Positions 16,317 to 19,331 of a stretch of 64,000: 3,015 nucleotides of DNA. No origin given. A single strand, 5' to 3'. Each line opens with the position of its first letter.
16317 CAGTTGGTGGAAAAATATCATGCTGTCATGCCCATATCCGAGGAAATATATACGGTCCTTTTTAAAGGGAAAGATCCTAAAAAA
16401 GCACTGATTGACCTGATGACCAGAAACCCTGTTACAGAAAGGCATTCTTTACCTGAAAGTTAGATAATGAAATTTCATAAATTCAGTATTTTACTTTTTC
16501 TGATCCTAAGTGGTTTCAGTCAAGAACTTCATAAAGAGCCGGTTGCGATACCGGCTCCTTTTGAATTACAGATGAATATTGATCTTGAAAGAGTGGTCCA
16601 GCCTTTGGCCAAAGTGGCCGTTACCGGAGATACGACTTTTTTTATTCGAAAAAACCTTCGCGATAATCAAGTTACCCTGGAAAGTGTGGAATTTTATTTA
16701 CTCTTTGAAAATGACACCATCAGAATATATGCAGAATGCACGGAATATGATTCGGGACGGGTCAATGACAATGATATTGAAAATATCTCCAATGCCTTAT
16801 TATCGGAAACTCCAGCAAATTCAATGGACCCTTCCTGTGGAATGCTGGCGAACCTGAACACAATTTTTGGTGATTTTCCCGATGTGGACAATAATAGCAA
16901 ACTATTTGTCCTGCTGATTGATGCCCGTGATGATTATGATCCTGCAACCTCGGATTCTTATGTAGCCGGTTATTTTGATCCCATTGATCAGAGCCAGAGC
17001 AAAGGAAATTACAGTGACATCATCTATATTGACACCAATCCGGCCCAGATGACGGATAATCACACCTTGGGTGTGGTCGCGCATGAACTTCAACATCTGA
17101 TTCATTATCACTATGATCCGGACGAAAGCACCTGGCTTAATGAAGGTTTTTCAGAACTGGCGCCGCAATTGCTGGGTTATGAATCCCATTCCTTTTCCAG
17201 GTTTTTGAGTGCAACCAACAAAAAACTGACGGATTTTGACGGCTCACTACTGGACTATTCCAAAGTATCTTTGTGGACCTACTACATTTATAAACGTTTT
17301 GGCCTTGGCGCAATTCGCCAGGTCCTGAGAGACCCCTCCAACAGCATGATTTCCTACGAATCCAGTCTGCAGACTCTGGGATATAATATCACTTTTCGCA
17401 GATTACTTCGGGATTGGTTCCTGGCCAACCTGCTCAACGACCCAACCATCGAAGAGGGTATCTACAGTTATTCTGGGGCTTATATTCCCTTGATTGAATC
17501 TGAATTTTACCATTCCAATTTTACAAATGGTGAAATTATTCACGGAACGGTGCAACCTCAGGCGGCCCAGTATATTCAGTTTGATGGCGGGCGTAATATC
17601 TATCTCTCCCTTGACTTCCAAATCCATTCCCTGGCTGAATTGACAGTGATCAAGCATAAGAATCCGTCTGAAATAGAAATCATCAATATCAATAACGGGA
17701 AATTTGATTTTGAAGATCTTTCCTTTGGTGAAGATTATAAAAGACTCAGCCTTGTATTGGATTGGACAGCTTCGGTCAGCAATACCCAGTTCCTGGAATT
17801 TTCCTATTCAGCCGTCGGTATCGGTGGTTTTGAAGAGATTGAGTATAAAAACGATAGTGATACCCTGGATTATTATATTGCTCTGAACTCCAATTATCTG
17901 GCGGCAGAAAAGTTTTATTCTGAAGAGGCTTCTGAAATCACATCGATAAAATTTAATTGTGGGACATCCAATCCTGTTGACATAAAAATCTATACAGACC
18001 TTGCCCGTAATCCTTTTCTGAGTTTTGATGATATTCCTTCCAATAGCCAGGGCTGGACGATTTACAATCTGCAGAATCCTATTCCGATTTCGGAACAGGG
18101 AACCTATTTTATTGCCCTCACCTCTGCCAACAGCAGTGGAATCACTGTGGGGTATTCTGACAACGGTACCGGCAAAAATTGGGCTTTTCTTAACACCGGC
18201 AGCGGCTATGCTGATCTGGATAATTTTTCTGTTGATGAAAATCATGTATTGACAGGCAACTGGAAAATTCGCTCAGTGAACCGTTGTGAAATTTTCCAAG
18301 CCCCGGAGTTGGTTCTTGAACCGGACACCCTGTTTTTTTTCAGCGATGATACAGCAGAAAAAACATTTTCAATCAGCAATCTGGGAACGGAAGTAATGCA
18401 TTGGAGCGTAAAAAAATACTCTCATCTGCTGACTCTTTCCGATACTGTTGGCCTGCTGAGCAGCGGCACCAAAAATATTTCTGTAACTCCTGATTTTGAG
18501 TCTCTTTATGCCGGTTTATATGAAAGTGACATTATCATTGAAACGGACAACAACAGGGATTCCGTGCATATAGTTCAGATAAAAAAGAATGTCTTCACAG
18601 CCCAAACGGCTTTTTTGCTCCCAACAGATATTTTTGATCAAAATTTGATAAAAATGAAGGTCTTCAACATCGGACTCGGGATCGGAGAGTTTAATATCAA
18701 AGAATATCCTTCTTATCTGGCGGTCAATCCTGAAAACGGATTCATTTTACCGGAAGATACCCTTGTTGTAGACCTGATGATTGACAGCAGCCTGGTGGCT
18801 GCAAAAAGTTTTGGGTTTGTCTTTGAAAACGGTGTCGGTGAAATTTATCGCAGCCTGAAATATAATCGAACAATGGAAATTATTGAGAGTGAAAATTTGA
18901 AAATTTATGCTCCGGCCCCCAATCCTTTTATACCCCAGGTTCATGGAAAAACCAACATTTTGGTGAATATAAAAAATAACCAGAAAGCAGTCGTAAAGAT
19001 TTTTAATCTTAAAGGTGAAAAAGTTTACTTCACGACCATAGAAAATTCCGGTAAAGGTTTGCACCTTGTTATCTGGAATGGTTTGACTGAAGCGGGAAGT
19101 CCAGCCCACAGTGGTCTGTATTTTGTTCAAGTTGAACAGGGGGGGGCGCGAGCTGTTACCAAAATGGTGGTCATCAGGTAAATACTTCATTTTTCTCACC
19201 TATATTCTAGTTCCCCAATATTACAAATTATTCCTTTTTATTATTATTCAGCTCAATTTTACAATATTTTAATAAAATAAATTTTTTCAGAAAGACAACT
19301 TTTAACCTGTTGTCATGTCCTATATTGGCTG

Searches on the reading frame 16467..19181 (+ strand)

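Call 10: search_protein_families(library=pfam, proteins=[window:16467-19181:+], max_evalue=0.00001)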
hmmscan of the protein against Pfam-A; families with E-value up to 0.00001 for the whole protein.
window:16467-19181:+ (904 aa): 0 families

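Call 66: search_protein_families(library=pfam, proteins=[window:16467-19181:+], max_evalue=1)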
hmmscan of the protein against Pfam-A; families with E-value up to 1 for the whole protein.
window:16467-19181:+ (904 aa): 9 families
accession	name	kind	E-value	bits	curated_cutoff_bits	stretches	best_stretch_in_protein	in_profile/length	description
PF13860.13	FlgD_ig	-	1.9e-05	25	27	1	839-891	23-75/79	FlgD Ig-like domain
PF22076.2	Cep192_D6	-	0.00064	20.3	35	0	617-702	6-98/101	Cep192 domain 6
PF19190.6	BACON_2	-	0.00082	19.7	25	1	617-700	4-89/94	Viral BACON domain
PF13585.12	CHU_C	-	0.0017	18.8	27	1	830-891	16-72/86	CHU_C Type IX secretion signal domain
PF22544.2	HYDIN_VesB_CFA65-like_Ig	-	0.0033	18.1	25.5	1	627-702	18-95/100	HYDIN/CFA65/VesB-like, Ig-like domain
PF18962.6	Por_Secre_tail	-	0.0035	18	27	1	818-902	3-75/75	Secretion system C-terminal sorting domain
PF24798.1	Ig-CFAP74_4th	-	0.015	15.9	28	1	726-791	17-84/95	CFAP74 forth Ig-like domain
PF13313.11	DUF4082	-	0.02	15.3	28.4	1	482-555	20-94/143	Domain of unknown function (DUF4082)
PF20533.3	DUF6748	-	0.067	13.3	27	1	54-121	84-151/196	Domain of unknown function (DUF6748)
